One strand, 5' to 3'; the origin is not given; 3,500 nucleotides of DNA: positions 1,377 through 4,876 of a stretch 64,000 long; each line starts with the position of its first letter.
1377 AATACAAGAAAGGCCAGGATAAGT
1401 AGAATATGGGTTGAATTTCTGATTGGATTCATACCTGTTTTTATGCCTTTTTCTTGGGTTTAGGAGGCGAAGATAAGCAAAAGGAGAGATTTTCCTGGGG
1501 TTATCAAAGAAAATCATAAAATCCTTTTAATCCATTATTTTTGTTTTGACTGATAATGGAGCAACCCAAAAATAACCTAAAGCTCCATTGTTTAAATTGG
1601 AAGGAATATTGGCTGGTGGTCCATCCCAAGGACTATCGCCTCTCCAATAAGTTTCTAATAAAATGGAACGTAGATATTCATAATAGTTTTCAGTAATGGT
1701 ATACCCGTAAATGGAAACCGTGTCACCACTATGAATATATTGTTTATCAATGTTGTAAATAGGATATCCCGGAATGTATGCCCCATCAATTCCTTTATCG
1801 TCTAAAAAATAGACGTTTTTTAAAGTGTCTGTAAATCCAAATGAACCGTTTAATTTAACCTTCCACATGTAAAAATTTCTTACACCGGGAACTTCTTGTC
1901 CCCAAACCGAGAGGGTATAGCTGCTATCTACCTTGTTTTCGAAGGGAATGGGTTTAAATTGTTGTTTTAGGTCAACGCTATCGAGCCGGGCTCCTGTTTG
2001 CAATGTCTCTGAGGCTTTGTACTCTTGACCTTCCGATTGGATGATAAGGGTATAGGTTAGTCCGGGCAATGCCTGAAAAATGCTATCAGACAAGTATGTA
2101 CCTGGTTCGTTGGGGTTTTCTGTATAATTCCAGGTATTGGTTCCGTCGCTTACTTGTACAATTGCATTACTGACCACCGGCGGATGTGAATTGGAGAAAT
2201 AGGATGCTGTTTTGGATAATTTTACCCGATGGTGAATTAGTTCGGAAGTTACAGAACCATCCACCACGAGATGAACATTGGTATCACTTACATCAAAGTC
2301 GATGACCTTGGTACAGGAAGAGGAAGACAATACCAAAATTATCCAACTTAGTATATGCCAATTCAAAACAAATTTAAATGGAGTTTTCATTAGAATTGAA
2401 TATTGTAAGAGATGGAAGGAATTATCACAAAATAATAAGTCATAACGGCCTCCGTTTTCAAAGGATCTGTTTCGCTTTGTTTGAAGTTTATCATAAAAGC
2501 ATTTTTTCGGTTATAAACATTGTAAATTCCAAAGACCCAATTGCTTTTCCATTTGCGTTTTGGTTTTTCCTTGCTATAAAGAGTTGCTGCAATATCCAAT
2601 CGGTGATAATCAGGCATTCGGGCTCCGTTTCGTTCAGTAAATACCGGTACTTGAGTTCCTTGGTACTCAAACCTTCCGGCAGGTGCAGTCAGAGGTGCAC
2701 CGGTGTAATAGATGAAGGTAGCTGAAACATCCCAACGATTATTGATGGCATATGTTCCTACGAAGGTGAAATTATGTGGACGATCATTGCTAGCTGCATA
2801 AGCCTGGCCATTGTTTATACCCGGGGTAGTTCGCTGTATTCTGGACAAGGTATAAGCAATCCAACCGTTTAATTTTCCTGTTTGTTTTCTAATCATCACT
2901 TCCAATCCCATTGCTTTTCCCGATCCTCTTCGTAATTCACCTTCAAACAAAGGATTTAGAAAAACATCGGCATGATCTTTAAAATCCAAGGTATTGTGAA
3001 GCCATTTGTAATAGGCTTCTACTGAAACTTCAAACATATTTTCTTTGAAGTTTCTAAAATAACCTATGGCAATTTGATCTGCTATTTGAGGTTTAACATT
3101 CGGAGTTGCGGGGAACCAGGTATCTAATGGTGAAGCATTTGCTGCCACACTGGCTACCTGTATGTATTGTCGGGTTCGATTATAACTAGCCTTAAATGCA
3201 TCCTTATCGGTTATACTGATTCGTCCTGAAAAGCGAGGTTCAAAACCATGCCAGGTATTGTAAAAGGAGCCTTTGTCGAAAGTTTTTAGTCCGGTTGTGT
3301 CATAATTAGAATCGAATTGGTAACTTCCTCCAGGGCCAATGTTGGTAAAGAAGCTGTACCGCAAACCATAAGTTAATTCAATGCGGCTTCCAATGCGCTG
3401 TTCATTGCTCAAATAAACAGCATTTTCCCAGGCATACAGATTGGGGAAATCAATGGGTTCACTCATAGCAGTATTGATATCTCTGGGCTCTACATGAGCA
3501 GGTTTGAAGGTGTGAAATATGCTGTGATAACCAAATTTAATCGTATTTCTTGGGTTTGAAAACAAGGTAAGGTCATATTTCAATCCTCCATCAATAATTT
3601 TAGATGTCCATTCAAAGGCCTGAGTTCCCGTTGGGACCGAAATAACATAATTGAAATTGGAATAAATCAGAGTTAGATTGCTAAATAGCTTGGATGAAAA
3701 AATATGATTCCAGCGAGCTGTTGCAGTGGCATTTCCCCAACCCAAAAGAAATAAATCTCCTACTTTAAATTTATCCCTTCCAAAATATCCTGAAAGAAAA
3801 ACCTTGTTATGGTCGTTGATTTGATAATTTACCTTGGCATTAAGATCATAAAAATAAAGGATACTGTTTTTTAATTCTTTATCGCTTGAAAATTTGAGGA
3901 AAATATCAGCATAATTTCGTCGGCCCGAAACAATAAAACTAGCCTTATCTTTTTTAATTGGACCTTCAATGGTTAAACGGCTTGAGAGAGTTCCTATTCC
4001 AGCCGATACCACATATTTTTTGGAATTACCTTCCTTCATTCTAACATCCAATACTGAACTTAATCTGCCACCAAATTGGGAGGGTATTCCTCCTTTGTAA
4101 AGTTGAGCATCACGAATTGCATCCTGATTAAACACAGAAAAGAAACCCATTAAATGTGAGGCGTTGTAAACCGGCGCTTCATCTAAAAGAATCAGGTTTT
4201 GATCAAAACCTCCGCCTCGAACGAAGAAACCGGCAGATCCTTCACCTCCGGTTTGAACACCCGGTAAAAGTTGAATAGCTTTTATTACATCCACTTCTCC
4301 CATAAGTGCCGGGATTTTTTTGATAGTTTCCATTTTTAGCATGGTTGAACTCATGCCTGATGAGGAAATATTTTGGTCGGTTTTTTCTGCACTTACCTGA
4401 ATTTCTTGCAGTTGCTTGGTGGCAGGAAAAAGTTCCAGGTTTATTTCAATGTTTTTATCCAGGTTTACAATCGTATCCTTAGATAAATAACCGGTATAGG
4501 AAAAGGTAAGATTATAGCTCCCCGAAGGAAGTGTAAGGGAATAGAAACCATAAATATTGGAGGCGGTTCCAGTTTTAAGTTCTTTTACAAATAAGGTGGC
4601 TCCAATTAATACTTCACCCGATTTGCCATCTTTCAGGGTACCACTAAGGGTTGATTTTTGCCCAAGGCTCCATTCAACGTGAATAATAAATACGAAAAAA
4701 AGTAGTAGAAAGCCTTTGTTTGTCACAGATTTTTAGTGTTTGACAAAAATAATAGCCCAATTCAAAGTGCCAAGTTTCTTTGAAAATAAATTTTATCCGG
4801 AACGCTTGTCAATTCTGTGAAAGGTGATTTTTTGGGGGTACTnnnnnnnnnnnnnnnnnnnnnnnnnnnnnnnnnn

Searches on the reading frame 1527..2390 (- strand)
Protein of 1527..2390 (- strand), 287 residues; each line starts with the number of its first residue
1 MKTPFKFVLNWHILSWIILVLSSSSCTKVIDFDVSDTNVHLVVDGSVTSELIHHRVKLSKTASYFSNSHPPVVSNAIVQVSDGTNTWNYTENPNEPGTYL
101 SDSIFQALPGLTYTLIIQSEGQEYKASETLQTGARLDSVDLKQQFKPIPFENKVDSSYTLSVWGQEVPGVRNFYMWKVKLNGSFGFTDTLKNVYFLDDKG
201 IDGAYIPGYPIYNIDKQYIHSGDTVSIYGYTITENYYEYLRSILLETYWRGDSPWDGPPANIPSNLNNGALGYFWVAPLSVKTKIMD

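Call 34: search_protein_families(library=pfam, proteins=[window:1527-2390:-], max_evalue=0.00001)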
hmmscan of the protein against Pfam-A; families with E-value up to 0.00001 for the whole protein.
window:1527-2390:- (287 aa): 1 family
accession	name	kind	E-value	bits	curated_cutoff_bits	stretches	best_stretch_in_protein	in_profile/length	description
PF14054.11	DUF4249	-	8.1e-28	98.2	28.5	1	29-278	3-264/269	Domain of unknown function (DUF4249)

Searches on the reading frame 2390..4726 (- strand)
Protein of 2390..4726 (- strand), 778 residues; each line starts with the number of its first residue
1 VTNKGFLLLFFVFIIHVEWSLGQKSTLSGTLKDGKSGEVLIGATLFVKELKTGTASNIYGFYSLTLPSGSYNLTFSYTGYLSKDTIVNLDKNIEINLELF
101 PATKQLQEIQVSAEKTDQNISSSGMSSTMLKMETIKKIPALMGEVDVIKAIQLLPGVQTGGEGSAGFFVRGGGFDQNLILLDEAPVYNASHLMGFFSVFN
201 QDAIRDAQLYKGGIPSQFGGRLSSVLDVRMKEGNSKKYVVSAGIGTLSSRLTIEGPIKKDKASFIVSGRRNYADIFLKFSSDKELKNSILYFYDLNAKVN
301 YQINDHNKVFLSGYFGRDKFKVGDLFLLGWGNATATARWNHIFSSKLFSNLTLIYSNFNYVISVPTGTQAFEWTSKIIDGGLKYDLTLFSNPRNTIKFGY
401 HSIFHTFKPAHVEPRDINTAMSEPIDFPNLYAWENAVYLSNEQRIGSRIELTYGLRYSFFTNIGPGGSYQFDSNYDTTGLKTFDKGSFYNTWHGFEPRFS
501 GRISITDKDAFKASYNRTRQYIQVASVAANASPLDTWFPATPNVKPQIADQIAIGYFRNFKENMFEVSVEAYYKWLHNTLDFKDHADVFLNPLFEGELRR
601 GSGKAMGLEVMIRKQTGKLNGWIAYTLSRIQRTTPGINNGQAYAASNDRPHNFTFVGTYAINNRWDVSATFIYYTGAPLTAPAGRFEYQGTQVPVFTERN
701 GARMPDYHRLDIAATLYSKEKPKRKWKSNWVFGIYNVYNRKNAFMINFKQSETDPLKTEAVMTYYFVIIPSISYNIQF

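Call 34: search_protein_families(library=pfam, proteins=[window:2390-4726:-], max_evalue=0.00001)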
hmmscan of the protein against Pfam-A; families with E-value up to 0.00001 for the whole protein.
window:2390-4726:- (778 aa): 3 families
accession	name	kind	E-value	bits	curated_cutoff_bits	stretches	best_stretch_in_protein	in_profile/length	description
PF13715.12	CarbopepD_reg_2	-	2.9e-16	59.7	32.2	1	27-111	1-88/88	CarboxypepD_reg-like domain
PF13620.12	CarboxypepD_reg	-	6.7e-10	39.6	32.3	1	26-91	1-71/82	Carboxypeptidase regulatory-like domain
PF07715.20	Plug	-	7.5e-08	33.3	23.9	1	128-220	10-101/107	TonB-dependent Receptor Plug Domain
